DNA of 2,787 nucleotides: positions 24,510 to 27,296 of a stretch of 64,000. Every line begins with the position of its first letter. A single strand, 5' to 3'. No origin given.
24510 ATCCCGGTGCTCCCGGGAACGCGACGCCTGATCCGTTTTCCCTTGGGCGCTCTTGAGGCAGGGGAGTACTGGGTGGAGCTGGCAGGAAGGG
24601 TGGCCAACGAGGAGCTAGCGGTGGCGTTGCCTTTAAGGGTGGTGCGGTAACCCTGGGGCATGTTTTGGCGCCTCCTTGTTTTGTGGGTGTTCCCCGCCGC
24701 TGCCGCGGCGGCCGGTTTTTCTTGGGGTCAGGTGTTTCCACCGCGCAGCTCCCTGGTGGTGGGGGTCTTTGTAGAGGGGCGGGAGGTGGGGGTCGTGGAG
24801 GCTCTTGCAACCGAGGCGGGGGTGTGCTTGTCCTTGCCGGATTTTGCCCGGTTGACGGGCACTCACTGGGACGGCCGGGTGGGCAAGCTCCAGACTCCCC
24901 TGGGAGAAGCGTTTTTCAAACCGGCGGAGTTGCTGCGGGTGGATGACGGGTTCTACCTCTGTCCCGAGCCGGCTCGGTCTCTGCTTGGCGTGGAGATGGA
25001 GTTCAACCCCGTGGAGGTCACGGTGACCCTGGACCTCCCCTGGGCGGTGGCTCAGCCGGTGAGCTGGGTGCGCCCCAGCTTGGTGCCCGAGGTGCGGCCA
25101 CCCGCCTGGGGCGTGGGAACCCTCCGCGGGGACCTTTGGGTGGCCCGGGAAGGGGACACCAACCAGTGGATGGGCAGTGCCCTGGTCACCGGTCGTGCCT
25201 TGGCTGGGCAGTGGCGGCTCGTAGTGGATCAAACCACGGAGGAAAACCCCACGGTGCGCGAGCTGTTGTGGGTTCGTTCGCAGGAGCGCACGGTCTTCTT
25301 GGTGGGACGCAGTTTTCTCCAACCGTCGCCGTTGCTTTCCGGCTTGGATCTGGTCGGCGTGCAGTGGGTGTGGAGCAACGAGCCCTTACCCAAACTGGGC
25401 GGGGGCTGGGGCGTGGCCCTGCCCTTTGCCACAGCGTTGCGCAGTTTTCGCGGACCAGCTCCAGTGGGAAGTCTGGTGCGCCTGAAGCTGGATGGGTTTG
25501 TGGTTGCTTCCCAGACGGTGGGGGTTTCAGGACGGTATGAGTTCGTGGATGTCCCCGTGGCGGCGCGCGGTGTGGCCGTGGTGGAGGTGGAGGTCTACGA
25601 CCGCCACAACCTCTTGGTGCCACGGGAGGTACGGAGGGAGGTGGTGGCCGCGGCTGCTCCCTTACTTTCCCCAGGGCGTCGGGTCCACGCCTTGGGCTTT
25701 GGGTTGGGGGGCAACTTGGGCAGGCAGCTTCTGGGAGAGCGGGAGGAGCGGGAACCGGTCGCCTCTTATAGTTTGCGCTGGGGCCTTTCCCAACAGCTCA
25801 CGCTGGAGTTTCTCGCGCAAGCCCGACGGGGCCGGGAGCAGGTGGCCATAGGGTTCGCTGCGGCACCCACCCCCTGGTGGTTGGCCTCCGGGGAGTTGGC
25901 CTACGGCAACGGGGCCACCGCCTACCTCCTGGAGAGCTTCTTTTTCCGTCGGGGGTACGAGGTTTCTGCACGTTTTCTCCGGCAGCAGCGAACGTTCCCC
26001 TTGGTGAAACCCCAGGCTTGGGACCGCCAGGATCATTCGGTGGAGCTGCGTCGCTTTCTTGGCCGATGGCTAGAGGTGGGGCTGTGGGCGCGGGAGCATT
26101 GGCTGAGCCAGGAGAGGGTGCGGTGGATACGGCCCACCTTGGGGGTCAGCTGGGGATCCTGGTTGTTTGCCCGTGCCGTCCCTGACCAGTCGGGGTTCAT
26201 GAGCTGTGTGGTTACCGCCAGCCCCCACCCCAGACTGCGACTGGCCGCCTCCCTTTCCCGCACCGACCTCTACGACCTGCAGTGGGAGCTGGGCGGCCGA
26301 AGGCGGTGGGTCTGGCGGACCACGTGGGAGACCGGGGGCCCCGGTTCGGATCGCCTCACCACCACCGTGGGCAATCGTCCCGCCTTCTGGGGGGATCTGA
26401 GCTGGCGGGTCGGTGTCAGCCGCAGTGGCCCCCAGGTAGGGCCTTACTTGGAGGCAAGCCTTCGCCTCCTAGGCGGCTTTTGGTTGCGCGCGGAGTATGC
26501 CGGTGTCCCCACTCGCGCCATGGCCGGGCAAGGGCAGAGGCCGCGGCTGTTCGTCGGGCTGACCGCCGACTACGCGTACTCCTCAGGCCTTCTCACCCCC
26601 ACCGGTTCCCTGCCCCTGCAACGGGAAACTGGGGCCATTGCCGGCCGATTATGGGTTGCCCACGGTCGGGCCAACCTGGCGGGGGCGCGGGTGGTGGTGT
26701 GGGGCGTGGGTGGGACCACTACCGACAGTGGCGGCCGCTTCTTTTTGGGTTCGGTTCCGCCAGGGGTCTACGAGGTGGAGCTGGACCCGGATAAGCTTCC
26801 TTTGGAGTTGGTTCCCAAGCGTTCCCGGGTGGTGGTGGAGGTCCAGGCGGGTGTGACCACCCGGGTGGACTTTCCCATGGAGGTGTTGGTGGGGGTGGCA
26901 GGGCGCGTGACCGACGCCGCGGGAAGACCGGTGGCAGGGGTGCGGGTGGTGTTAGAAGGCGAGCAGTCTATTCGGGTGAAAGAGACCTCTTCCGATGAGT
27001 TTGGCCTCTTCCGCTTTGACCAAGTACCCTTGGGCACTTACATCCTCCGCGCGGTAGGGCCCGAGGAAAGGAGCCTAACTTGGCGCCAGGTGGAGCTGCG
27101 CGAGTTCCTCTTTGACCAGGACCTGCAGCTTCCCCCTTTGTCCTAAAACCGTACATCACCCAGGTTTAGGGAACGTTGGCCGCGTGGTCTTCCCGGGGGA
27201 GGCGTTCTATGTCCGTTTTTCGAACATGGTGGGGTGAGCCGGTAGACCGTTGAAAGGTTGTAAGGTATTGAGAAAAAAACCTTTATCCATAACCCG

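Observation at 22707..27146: Divergent chaperone-usher-like fibre-assembly operon with subunits of no recognisable pilin family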

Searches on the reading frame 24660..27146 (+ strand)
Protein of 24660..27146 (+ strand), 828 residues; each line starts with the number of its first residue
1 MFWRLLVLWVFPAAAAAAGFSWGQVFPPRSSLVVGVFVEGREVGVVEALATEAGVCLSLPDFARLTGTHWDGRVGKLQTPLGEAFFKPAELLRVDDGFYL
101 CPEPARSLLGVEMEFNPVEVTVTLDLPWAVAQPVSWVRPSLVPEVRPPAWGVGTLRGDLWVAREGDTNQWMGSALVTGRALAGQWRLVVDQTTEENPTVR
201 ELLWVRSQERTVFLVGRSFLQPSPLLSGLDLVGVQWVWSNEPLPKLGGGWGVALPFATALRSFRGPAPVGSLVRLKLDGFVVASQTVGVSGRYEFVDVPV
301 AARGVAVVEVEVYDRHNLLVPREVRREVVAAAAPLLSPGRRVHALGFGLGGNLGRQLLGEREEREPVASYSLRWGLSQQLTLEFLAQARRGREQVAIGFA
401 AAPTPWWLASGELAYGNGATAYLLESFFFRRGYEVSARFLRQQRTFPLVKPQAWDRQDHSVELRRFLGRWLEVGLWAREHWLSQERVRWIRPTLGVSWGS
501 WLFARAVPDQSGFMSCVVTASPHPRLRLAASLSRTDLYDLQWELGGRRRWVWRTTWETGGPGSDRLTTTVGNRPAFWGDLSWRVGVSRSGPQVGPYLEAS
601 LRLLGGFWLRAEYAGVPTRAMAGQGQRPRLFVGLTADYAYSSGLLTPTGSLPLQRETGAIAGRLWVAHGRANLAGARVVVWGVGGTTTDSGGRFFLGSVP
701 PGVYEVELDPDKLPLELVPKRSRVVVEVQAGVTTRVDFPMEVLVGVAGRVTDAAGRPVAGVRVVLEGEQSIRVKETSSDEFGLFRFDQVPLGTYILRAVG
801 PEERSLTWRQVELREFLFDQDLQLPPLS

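Call 3: search_protein_families(library=pfam, proteins=[window:24660-27146:+], max_evalue=1)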
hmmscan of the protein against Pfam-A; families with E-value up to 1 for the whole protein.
window:24660-27146:+ (828 aa): 9 families
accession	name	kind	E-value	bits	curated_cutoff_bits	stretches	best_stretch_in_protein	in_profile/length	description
PF13620.12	CarboxypepD_reg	-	1e-19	71.1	32.3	2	746-813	2-69/82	Carboxypeptidase regulatory-like domain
PF17210.9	SdrD_B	-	2.1e-07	31.5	29.7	1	751-809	17-75/112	SdrD B-like domain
PF13715.12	CarbopepD_reg_2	-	2.1e-07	31.3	32.2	2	746-797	1-49/88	CarboxypepD_reg-like domain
PF17802.7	SpaA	-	0.00045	20.7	23.1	1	751-797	8-57/91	Prealbumin-like fold domain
PF09430.16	EMC7_beta-sandw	-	0.0053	17.4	26.6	1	758-801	7-48/122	ER membrane protein complex subunit 7, beta-sandwich domain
PF23193.1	NOMO_3rd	-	0.014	15.9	27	1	772-798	58-84/120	NOMO third transthyretin-like domain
PF00775.27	Dioxygenase_C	-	0.22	11.4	27.3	0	743-764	29-50/182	Dioxygenase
PF02369.22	Big_1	-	0.27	11.8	34.9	1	747-783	22-61/93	Bacterial Ig-like domain (group 1)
PF20598.4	DUF6795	-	0.31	11.8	27.4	0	746-789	1-46/103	Domain of unknown function (DUF6795)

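Call 4: search_protein_families(library=ncbifam, proteins=[window:24660-27146:+], max_evalue=1)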
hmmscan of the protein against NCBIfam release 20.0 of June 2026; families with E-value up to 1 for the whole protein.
window:24660-27146:+ (828 aa): 1 family
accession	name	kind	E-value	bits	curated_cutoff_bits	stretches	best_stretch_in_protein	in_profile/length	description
NF052345.1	S_layer_anammox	exception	0.00035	18.1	1400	1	645-742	1300-1393/1596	Kustd1514 family S-layer glycoprotein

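Call 6: search_solved_structures(query=window:24660-27146:+, max_evalue=10, show_alignments=2)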
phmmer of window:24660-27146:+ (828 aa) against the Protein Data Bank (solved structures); distinct sequences matched with E-value up to 10: 2.
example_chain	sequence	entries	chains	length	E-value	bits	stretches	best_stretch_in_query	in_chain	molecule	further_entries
3qec_A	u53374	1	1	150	0.22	12.7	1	752-797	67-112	Putative carbohydrate binding protein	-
1xpn_A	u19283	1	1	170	0.28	12.3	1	752-797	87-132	hypothetical protein PA1324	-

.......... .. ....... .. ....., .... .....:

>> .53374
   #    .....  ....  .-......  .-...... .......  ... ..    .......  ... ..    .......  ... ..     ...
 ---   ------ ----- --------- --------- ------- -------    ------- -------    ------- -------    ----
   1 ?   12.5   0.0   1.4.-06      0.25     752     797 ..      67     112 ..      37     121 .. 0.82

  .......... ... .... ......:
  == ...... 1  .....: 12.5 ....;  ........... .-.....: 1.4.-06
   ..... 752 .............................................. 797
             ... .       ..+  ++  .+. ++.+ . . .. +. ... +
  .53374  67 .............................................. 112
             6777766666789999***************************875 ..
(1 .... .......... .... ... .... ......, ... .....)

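Call 8: find_homologous_proteins(query=window:24660-27146:+, max_evalue=0.001)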
Query window:24660-27146:+ (828 aa): 13 proteins with E <= 0.001 among 8000 candidates.
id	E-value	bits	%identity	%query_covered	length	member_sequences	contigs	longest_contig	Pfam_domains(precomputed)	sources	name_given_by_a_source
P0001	0.0e+0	1110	63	98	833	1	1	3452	PF13715.13,PF13620.13,PF22904.4,PF17210.10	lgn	-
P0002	0.0e+0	1095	63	98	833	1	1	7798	PF13715.13,PF13620.13,PF22904.4,PF17210.10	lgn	-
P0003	0.0e+0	1029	61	96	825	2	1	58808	PF13715.13,PF13620.13,PF22904.4,PF17210.10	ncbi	ncbi:MAG: carboxypeptidase regulatory-like domain-containing protein [Thermoanaerobaculum sp.]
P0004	6.8e-261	886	55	97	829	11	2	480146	PF13715.13,PF13620.13,PF17210.10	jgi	jgi:hypothetical protein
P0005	4.2e-260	884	55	99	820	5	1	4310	PF13715.13,PF17802.8,PF13620.13,PF22904.4,PF17210.10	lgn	-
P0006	5.2e-260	883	54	100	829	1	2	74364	PF13715.13,PF13620.13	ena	-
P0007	3.4e-253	861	54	97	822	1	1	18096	PF13715.13,PF13620.13,PF22904.4,PF17210.10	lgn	-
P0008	4.3e-252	857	52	98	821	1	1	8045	PF13715.13,PF13620.13,PF17210.10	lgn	-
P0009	5.7e-247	840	53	98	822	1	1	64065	PF13620.13,PF22904.4,PF17210.10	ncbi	-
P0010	9.8e-242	823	52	96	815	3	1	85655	PF13715.13,PF13620.13,PF22904.4,PF17210.10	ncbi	ncbi:MAG: carboxypeptidase regulatory-like domain-containing protein [Thermoanaerobaculaceae bacteri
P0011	1.5e-241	822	51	97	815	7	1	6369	PF13715.13,PF13620.13,PF22904.4,PF17210.10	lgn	-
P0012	1.5e-188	647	45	98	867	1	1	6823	PF13620.13,PF22904.4,PF17210.10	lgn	-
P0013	2.5e-183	630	44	97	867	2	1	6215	PF13620.13,PF22904.4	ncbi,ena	-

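Call 11: search_solved_structures(query=A1, max_evalue=10, show_alignments=3)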
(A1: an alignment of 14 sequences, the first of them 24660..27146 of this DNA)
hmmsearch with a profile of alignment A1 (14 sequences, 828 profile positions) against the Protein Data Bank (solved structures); distinct sequences matched with E-value up to 10: 13.
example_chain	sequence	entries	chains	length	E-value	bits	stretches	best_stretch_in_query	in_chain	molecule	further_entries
9c7v_B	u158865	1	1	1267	9.4e-10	40.4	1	686-801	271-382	BOS complex subunit NOMO2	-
10ps_A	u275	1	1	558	5.8e-07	31.2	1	750-804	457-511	Serine-aspartate repeat-containing protein D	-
3irp_X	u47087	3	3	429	0.00012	23.5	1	750-805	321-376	Uro-adherence factor A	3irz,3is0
3is1_X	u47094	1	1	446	0.00013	23.4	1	750-805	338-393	Uro-adherence factor A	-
4v4c_B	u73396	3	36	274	0.00043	21.7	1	754-805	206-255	Pyrogallol hydroxytransferase small subunit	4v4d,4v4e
1uwy_A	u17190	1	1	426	0.027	15.8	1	737-800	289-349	CARBOXYPEPTIDASE M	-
8eoi_G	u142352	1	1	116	0.15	13.3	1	658-708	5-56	ER membrane protein complex subunit 7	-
3qec_A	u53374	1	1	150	0.54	11.4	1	765-797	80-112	Putative carbohydrate binding protein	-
6ww7_G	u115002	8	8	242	0.62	11.2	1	658-708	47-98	ER membrane protein complex subunit 7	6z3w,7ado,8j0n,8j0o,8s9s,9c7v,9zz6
1xpn_A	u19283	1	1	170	0.66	11.1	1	765-797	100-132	hypothetical protein PA1324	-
9h89_A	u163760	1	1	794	0.72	11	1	534-600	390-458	Outer membrane protein assembly factor BamA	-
9h84_A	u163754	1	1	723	0.89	10.7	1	534-600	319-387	Outer membrane protein assembly factor BamA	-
3phs_A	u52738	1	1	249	1.5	10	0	760-804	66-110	Cell wall surface anchor family protein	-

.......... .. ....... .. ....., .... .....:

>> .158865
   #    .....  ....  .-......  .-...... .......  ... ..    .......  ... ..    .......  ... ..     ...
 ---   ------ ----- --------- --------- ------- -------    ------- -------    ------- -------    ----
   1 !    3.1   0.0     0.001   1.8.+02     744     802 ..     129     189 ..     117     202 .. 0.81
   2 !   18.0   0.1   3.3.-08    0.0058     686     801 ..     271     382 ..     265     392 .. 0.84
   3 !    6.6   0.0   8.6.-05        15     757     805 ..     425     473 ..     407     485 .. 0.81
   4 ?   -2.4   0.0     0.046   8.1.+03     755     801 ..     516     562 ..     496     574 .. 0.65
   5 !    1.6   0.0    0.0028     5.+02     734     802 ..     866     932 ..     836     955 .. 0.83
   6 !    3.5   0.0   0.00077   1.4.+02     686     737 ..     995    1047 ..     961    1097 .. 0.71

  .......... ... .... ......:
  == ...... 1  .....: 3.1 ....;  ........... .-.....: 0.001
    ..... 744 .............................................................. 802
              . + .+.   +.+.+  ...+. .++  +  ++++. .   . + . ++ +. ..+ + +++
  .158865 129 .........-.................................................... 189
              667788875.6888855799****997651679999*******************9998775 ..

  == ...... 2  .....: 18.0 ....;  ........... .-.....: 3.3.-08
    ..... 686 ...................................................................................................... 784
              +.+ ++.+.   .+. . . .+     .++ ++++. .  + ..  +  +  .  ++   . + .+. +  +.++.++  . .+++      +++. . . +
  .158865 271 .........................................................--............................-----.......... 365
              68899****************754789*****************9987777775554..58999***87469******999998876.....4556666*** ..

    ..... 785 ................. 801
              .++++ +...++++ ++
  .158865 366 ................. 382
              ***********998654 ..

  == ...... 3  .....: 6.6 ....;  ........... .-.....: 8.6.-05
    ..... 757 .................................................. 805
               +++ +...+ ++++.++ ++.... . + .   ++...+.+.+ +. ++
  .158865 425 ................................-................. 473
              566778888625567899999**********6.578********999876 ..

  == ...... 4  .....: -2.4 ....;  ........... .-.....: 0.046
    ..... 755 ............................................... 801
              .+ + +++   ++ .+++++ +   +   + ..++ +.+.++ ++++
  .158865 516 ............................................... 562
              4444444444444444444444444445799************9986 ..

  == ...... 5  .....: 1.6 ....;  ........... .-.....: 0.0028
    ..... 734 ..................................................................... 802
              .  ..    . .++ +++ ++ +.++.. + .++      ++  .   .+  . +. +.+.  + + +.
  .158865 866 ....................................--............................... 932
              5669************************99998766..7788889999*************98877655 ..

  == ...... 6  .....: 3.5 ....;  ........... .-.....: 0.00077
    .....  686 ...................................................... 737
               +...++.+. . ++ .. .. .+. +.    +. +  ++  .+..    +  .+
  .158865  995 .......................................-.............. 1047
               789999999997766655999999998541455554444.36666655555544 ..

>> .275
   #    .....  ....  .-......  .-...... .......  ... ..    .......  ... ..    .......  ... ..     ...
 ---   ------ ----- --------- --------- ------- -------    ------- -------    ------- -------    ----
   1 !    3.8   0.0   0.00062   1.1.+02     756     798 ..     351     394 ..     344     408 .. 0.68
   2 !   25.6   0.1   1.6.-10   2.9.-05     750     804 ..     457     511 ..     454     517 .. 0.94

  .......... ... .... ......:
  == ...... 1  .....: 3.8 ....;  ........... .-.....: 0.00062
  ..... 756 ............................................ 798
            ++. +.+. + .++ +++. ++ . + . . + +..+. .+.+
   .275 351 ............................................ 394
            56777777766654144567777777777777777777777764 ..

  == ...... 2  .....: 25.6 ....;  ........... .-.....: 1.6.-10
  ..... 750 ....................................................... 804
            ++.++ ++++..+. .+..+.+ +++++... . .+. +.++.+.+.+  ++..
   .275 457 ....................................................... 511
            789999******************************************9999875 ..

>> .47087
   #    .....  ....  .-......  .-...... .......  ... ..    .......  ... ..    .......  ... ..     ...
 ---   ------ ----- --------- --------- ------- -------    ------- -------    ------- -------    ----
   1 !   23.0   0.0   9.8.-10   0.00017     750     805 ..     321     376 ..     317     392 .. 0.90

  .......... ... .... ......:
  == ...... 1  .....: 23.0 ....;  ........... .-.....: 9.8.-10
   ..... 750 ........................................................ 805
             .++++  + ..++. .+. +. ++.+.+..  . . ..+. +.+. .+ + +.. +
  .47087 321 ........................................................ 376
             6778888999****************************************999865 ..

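Call 22: predict_structure(alignment_id=A1)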
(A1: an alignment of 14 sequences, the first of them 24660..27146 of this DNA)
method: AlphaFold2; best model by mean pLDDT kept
length: 828 residues; sequences in the alignment: 14
mean_pLDDT: 66.4   pTM: 0.46
mean pLDDT of the five models: 66.4, 63.2, 59.6, 56.4, 50.8
residues with pLDDT >= 90: 50; 70-90: 362; 50-70: 232; < 50: 184
segments of 3 or more residues with pLDDT < 50: 11-27, 132-157, 244-262, 264-273, 275-307, 312-324, 326-333, 353-360, 636-660, 681-685, 699-703, 728-734
pLDDT, mean of each block of 10 residues (from residue 1): 52 41 43 66 69 83 84 84 83 82 87 72 79 36 26 46 62 55 59 58 65 68 67 78 38 28 45 44 39 40 42 43 45 63 80 46 72 84 85 85 77 86 79 76 74 73 75 83 82 68 64 66 68 67 70 77 81 66 86 83 61 76 72 50 25 35 65 65 53 53 64 74 59 62 86 88 86 88 87 89 86 84 76
secondary structure, 60 per line:
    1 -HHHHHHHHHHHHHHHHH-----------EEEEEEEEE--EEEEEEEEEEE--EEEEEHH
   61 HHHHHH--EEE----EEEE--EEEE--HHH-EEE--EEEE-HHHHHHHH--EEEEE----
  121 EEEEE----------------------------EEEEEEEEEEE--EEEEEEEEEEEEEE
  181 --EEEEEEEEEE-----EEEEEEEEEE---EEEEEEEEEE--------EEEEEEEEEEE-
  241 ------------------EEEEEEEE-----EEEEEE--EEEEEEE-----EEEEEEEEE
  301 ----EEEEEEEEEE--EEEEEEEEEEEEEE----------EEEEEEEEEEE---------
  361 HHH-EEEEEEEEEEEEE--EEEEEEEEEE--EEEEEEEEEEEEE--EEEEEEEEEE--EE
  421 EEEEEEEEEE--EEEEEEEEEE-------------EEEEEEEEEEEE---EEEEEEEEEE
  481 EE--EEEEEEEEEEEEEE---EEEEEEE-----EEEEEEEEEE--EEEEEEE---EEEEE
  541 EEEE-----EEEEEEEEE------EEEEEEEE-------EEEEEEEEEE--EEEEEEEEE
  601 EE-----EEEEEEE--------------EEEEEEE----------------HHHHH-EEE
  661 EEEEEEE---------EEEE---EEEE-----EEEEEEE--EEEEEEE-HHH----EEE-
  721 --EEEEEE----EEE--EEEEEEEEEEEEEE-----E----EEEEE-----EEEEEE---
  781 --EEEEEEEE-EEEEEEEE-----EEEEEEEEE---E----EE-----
elements in order (helices of 4 or more, strands of 3 or more residues): H2-18 E30-38 E41-51 E54-58 H59-66 E69-71 E76-79 E82-85 E92-94 E97-100 H102-109 E112-116 E121-125 E154-164 E167-180 E183-192 E198-207 E211-220 E229-239 E259-266 E272-277 E280-286 E292-300 E305-314 E317-330 E341-351 E365-377 E380-389 E392-404 E407-416 E419-430 E433-442 E456-467 E471-482 E485-498 E502-508 E514-523 E526-532 E536-544 E550-558 E565-572 E580-589 E592-602 E608-614 E629-635 H652-656 E658-667 E677-680 E684-687 E693-699 E702-708 E717-719 E723-728 E733-735 E738-751 E762-766 E772-777 E783-790 E792-799 E805-813
